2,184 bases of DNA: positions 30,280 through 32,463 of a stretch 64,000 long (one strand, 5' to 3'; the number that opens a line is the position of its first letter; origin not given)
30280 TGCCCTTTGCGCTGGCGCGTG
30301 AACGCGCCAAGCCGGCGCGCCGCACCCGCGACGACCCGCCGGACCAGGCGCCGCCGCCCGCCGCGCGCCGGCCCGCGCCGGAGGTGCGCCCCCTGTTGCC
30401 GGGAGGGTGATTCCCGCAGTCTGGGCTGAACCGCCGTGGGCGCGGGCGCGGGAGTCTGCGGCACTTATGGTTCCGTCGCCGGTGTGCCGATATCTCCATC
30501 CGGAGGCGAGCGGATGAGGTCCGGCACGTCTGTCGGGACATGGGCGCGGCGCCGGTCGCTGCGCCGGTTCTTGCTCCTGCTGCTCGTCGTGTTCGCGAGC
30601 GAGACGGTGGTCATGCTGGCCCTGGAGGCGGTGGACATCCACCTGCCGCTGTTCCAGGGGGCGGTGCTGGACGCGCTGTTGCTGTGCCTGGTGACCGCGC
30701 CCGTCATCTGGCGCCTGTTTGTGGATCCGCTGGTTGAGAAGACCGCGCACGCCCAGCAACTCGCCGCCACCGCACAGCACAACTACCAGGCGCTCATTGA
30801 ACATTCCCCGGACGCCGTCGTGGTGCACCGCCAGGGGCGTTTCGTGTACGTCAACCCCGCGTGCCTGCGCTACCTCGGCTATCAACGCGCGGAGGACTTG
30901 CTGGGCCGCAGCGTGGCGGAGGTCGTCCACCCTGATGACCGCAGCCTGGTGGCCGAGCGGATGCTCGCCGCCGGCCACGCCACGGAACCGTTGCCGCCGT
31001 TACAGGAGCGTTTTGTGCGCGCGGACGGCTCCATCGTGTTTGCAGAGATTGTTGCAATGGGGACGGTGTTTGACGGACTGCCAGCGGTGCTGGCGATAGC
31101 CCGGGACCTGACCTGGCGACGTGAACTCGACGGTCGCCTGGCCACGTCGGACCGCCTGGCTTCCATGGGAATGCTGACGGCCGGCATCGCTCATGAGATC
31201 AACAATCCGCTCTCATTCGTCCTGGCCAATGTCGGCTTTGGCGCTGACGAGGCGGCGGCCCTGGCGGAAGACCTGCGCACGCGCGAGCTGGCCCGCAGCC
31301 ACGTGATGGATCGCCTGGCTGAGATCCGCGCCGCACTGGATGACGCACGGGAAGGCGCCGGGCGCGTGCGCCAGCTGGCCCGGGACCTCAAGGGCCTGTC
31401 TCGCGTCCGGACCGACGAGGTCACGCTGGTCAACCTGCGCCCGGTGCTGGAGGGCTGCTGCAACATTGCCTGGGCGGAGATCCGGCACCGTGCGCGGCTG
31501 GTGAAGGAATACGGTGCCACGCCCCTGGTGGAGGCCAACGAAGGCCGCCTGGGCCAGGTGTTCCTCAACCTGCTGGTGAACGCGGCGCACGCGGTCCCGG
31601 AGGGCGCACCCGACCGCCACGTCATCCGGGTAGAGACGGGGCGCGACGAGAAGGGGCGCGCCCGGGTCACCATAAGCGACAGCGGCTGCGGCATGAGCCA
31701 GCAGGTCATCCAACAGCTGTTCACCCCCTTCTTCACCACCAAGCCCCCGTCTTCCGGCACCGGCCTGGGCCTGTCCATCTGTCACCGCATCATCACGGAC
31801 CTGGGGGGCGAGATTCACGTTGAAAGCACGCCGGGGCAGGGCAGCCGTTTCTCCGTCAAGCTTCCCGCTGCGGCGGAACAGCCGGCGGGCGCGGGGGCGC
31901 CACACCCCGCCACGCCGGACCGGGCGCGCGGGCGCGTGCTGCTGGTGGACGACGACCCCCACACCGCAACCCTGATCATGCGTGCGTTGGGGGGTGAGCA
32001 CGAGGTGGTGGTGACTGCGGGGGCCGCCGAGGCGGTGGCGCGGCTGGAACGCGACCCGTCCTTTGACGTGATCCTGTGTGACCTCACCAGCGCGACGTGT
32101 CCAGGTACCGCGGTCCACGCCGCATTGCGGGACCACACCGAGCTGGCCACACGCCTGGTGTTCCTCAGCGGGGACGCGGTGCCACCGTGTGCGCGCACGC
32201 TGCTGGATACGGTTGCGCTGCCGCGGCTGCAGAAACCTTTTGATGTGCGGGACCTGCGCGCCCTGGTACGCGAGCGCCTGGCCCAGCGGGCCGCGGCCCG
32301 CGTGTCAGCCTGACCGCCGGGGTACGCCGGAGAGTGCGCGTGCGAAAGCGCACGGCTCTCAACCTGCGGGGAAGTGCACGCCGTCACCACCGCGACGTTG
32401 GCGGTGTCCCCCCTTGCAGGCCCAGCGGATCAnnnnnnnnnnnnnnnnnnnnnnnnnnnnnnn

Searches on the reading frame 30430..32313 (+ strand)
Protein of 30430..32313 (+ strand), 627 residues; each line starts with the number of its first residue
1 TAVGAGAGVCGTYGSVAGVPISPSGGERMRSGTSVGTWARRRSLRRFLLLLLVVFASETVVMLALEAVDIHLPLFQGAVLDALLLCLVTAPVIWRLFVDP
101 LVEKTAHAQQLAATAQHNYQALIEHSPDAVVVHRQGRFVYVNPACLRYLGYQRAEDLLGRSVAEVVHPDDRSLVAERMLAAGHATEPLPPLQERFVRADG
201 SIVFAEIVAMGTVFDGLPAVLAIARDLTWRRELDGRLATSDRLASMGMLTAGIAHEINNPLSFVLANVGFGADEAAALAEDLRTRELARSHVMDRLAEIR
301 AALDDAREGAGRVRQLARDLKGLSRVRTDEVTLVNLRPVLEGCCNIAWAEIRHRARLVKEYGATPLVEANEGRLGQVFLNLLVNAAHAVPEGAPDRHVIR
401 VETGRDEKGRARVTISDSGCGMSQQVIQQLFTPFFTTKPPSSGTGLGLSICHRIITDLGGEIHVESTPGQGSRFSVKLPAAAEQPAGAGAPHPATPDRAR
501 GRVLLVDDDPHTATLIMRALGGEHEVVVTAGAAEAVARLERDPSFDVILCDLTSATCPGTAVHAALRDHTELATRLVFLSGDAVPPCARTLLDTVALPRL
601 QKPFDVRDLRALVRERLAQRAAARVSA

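Call 83: search_protein_families(library=pfam, proteins=[window:30430-32313:+], max_evalue=0.00001)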
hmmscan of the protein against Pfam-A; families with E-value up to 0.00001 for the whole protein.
window:30430-32313:+ (627 aa): 7 families
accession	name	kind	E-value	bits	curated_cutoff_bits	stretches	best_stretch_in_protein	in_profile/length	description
PF02518.31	HATPase_c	-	2e-26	93.1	26.4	1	370-481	2-110/111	Histidine kinase-, DNA gyrase B-, and HSP90-like ATPase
PF00989.32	PAS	-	1.8e-14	54.1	22.6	1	119-226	3-112/113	PAS fold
PF00072.30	Response_reg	-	3.6e-10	40.4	30.2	1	503-613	1-110/111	Response regulator receiver domain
PF13426.13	PAS_9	-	3.9e-10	40.4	27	1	127-228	1-102/103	PAS domain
PF13188.13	PAS_8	-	8.3e-10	38.7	21.8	1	119-171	3-55/65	PAS domain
PF08447.18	PAS_3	-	2.1e-08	34.7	25.6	1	139-207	2-70/89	PAS fold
PF08448.16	PAS_4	-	7e-08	33.1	23.1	1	124-231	2-109/110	PAS fold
